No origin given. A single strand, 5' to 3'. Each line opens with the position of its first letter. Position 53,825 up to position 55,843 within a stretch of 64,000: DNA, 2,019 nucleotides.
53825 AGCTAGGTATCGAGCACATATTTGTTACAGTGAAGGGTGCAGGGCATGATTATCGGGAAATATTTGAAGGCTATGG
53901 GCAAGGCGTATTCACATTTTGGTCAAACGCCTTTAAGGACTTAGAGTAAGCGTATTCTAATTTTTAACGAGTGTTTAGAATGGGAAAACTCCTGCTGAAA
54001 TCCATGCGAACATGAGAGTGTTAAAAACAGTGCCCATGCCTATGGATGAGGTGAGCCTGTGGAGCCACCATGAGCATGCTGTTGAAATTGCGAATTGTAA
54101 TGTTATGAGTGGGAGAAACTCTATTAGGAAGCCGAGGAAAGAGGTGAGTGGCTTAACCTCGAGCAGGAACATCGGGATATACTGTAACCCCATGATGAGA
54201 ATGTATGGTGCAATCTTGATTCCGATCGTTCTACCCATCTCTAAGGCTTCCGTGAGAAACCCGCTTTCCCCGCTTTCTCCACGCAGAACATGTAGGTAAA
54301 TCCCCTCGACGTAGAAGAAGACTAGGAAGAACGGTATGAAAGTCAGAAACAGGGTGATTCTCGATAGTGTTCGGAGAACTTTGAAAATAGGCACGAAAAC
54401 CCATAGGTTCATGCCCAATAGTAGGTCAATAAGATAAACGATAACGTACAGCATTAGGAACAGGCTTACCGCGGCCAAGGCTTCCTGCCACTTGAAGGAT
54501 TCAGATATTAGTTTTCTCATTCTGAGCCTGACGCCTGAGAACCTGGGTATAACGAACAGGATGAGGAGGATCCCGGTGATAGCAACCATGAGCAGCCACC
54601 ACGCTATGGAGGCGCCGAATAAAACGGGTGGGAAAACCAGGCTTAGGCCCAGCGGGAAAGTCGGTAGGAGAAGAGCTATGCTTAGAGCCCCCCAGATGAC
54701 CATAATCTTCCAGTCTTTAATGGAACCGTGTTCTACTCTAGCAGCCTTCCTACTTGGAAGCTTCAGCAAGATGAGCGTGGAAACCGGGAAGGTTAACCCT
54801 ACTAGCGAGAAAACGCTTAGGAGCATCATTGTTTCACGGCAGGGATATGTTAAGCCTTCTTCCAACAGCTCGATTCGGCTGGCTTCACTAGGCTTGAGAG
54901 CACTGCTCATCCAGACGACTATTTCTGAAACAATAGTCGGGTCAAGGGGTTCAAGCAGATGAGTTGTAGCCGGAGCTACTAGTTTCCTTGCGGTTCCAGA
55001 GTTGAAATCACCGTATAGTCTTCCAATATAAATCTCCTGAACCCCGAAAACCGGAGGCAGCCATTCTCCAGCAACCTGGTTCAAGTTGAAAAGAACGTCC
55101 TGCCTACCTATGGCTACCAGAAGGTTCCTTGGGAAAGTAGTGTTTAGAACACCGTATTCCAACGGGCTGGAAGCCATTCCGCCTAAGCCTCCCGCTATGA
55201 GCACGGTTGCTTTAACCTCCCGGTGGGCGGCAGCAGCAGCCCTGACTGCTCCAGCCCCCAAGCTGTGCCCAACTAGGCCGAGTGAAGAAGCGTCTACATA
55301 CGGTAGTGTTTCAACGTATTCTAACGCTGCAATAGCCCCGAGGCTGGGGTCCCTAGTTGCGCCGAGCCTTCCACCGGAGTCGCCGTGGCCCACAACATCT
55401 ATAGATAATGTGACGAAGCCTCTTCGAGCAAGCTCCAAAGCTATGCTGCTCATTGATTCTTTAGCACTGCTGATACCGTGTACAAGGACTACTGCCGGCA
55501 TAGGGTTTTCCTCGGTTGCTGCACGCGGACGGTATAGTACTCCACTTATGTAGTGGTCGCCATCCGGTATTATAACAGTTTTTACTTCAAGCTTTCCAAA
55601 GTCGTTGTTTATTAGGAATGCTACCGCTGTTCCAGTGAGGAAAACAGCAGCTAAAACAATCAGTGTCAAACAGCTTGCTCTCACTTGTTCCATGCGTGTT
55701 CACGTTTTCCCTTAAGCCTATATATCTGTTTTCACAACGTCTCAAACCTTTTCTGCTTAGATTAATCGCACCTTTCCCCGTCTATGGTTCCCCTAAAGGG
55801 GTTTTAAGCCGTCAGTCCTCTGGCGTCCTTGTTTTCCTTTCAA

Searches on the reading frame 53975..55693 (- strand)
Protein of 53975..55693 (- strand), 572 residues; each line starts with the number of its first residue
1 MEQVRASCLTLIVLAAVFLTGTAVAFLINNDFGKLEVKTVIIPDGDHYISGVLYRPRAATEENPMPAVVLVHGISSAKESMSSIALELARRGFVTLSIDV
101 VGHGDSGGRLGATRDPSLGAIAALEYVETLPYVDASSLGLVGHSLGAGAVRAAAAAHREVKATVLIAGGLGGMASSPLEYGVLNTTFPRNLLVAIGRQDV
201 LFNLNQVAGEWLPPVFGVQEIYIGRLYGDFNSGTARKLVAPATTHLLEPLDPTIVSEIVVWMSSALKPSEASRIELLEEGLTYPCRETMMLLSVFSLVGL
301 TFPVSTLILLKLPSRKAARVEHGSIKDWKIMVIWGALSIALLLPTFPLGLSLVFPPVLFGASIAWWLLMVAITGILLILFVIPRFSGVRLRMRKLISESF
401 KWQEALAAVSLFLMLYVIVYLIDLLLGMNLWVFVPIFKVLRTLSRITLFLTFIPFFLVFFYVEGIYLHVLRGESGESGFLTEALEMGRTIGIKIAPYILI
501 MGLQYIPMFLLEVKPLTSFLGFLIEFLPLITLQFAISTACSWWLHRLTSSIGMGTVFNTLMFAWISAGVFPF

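Call 72: search_protein_families(library=pfam, proteins=[window:53975-55693:-], max_evalue=0.00001)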
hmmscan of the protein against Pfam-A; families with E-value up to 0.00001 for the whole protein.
window:53975-55693:- (572 aa): 7 families
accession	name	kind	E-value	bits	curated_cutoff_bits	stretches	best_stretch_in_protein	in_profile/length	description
PF12146.15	Hydrolase_4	-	3.1e-11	43.5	27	1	64-173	3-114/239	Serine aminopeptidase, S33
PF12740.14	PETase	-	4.5e-11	43.1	28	1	33-167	23-156/263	PET hydrolase-like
PF12697.13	Abhydrolase_6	-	1.5e-09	39.2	26.3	1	68-259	1-171/217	Alpha/beta hydrolase family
PF00561.26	Abhydrolase_1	-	5e-09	36.6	25.8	1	66-170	1-103/245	alpha/beta hydrolase fold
PF06500.17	FrsA-like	-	1.4e-07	31.1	22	1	42-166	175-296/414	Esterase FrsA-like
PF02129.25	Peptidase_S15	-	3.4e-07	30.7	23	1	51-179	7-139/262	X-Pro dipeptidyl-peptidase (S15 family)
PF01738.24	DLH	-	3.6e-07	30.4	21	1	51-206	3-161/217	Dienelactone hydrolase family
